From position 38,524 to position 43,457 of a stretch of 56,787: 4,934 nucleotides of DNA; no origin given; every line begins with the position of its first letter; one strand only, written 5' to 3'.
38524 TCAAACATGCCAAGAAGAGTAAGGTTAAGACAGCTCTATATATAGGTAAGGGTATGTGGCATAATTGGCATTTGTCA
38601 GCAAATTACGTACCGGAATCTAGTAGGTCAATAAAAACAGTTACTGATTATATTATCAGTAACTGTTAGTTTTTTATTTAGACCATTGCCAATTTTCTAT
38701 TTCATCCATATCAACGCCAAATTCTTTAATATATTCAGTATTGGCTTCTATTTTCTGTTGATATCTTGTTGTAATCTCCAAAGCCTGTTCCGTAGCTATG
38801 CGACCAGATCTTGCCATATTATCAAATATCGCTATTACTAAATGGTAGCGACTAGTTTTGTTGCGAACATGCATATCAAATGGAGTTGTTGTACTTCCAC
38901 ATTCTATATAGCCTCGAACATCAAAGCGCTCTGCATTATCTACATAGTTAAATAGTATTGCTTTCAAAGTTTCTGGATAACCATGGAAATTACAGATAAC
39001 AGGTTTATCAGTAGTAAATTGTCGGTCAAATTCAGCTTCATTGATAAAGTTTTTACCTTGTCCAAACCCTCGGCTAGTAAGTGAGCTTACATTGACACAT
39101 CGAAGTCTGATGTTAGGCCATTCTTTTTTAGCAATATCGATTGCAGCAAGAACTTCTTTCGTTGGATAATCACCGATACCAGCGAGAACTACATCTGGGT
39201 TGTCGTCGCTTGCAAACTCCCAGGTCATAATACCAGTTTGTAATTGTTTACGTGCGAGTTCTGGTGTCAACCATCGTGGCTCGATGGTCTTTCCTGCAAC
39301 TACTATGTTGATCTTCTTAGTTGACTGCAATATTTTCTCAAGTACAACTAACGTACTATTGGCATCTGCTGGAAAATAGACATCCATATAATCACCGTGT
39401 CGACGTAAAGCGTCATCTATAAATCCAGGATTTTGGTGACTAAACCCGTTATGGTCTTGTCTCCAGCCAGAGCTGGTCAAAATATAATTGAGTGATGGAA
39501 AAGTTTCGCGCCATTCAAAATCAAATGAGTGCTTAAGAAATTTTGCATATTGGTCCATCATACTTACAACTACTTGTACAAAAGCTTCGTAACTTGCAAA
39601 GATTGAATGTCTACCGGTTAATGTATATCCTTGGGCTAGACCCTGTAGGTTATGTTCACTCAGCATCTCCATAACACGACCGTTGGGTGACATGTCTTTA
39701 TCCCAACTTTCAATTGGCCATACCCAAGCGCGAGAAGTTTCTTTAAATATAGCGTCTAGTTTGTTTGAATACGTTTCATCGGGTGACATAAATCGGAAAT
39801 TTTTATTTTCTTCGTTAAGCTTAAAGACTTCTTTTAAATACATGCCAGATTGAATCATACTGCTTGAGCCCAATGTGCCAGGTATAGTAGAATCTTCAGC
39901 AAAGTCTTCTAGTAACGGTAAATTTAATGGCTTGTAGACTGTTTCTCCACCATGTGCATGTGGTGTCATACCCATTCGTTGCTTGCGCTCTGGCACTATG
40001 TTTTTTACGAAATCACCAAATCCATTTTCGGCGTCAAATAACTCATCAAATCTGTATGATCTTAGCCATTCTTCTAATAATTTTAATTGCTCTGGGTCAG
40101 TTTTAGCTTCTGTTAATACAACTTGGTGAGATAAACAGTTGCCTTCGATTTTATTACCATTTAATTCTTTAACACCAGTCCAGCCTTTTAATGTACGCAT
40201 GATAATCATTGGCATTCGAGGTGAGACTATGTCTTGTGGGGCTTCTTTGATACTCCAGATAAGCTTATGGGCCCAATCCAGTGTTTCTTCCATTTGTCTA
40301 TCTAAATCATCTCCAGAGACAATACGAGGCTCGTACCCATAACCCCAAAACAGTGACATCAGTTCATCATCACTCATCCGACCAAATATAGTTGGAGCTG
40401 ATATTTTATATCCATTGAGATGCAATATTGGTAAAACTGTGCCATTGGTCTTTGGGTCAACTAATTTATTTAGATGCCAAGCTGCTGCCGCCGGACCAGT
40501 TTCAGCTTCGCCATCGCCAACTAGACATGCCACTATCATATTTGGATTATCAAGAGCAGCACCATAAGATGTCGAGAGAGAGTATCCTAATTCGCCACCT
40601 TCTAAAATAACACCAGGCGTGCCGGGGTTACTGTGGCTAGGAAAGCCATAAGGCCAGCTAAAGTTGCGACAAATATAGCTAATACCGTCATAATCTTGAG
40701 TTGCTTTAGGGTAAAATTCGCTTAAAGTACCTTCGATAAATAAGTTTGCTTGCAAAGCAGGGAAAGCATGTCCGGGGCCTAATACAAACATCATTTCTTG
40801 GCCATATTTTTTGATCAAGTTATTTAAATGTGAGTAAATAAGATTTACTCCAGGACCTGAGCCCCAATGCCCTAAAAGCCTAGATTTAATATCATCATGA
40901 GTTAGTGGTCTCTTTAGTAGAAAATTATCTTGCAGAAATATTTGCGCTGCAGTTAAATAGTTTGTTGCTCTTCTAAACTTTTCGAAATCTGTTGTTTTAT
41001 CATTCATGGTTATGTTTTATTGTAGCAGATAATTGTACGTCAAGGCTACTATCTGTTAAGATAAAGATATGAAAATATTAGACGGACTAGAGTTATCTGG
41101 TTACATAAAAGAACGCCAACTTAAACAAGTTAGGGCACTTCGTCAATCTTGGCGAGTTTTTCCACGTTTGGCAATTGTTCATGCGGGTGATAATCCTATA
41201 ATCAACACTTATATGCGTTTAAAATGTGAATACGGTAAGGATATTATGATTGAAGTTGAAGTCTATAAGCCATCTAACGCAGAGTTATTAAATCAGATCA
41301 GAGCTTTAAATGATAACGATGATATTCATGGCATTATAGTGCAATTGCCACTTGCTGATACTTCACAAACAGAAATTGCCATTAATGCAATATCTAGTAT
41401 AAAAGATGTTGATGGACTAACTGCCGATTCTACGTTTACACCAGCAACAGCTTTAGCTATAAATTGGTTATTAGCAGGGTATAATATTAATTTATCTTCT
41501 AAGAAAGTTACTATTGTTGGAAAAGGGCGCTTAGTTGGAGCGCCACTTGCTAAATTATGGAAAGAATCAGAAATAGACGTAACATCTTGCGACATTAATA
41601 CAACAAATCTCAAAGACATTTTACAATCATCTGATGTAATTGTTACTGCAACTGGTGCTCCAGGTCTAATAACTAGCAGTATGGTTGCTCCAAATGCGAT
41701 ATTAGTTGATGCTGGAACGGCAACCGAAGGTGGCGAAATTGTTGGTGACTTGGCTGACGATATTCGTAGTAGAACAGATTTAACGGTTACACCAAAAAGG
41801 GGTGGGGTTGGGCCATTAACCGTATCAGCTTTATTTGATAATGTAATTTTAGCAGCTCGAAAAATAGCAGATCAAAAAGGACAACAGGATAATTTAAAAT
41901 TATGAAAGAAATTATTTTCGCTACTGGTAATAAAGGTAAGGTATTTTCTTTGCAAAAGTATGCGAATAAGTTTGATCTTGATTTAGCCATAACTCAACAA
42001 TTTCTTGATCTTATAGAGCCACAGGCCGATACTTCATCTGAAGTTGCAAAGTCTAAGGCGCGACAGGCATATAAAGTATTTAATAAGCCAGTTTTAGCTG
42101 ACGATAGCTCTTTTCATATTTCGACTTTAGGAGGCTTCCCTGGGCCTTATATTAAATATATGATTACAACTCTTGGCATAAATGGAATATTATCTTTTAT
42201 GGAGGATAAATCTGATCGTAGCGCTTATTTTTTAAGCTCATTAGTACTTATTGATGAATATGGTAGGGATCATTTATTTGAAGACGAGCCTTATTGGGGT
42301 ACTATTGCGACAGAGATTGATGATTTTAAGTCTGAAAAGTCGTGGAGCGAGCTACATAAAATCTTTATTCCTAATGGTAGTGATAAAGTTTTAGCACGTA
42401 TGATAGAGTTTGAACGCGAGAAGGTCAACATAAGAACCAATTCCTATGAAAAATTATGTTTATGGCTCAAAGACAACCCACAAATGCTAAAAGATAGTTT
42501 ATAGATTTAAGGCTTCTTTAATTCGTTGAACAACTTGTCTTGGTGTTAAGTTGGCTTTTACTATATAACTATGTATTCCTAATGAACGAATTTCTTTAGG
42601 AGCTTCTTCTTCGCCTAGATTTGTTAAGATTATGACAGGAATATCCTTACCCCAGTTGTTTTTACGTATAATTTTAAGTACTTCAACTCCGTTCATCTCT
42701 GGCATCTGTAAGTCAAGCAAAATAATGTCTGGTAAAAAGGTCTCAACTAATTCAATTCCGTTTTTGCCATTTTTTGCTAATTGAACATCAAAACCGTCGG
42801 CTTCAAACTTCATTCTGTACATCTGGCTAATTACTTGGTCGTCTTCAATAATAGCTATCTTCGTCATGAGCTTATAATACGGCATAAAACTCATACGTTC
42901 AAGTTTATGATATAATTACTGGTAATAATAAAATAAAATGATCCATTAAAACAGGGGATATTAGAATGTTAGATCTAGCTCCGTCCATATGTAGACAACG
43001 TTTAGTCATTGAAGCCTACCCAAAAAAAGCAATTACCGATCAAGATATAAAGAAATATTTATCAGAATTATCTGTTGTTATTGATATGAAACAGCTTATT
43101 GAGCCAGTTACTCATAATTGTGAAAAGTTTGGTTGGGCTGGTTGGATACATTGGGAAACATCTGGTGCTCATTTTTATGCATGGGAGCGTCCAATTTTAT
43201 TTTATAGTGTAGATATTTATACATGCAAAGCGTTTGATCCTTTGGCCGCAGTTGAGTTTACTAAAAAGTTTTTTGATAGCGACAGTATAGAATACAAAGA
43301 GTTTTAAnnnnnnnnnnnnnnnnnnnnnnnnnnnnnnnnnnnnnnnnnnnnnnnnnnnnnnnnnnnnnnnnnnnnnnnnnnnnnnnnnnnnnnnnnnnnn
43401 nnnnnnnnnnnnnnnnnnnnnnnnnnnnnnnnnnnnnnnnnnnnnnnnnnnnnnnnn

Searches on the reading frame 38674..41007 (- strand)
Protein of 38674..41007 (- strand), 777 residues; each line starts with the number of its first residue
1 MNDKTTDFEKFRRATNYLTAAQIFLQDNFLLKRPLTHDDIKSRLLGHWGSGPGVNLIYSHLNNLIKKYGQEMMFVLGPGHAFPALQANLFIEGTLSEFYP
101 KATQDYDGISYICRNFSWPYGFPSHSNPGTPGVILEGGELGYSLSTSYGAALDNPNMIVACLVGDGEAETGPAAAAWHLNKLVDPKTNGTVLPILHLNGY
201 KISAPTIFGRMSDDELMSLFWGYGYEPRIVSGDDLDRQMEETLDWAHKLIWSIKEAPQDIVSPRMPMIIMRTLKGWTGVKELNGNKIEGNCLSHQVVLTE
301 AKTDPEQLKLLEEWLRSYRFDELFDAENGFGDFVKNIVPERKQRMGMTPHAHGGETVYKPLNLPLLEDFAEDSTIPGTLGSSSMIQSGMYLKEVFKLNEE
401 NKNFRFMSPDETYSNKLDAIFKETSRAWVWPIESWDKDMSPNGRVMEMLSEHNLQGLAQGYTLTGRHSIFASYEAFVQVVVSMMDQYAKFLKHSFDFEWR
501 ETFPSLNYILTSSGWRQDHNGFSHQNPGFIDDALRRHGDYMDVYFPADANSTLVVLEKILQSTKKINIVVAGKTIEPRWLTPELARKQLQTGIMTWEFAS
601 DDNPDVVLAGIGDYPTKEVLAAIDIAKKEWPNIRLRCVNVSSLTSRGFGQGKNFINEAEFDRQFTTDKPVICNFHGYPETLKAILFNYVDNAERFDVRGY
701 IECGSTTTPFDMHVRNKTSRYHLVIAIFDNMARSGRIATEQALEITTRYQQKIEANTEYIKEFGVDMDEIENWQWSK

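Call 59: search_protein_families(library=pfam, max_evalue=0.00001, proteins=[window:38674-41007:-])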
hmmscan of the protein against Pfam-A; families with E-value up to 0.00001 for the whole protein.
window:38674-41007:- (777 aa): 3 families
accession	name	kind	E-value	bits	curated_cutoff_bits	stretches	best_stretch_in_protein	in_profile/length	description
PF09364.15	XFP_N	-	5.1e-136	453.7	23.7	1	5-354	7-362/364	XFP N-terminal domain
PF03894.20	XFP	-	1.6e-71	240.1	22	1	387-562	3-177/177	D-xylulose 5-phosphate/D-fructose 6-phosphate phosphoketolase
PF09363.15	XFP_C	-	7.5e-58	195.8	23.4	1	573-775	1-202/202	XFP C-terminal domain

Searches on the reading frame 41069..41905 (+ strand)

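Call 59: search_protein_families(library=pfam, max_evalue=0.00001, proteins=[window:41069-41905:+])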
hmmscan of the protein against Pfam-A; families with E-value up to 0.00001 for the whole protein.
window:41069-41905:+ (278 aa): 2 families
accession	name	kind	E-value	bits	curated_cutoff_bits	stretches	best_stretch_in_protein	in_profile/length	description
PF02882.25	THF_DHG_CYH_C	-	4.4e-37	127.3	27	1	120-265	12-158/160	Tetrahydrofolate dehydrogenase/cyclohydrolase, NAD(P)-binding domain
PF00763.28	THF_DHG_CYH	-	7.5e-21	75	32.8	1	4-115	1-115/115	Tetrahydrofolate dehydrogenase/cyclohydrolase, catalytic domain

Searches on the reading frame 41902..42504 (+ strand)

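Call 59: search_protein_families(library=pfam, max_evalue=0.00001, proteins=[window:41902-42504:+])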
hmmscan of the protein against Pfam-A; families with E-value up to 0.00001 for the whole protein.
window:41902-42504:+ (200 aa): 1 family
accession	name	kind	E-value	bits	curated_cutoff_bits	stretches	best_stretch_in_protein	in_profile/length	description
PF01725.21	Ham1p_like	-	1.1e-28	100.8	22.5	1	4-186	1-184/186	Ham1 family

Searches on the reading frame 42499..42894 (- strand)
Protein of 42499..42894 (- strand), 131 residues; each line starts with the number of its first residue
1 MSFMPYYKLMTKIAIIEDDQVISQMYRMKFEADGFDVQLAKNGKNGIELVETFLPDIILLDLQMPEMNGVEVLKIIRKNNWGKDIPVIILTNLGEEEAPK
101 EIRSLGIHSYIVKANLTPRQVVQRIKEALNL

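Call 59: search_protein_families(library=pfam, max_evalue=0.00001, proteins=[window:42499-42894:-])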
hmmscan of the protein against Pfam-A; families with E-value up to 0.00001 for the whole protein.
window:42499-42894:- (131 aa): 1 family
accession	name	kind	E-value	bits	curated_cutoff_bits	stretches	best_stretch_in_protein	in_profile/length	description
PF00072.30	Response_reg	-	7.8e-24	84.4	30.2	1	13-125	1-110/111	Response regulator receiver domain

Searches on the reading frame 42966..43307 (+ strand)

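Call 59: search_protein_families(library=pfam, max_evalue=0.00001, proteins=[window:42966-43307:+])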
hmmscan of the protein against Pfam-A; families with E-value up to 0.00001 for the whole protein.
window:42966-43307:+ (113 aa): 1 family
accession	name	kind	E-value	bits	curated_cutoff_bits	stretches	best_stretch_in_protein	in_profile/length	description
PF02675.21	AdoMet_dc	-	2.9e-10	40.9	25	1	24-112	16-103/107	S-adenosylmethionine decarboxylase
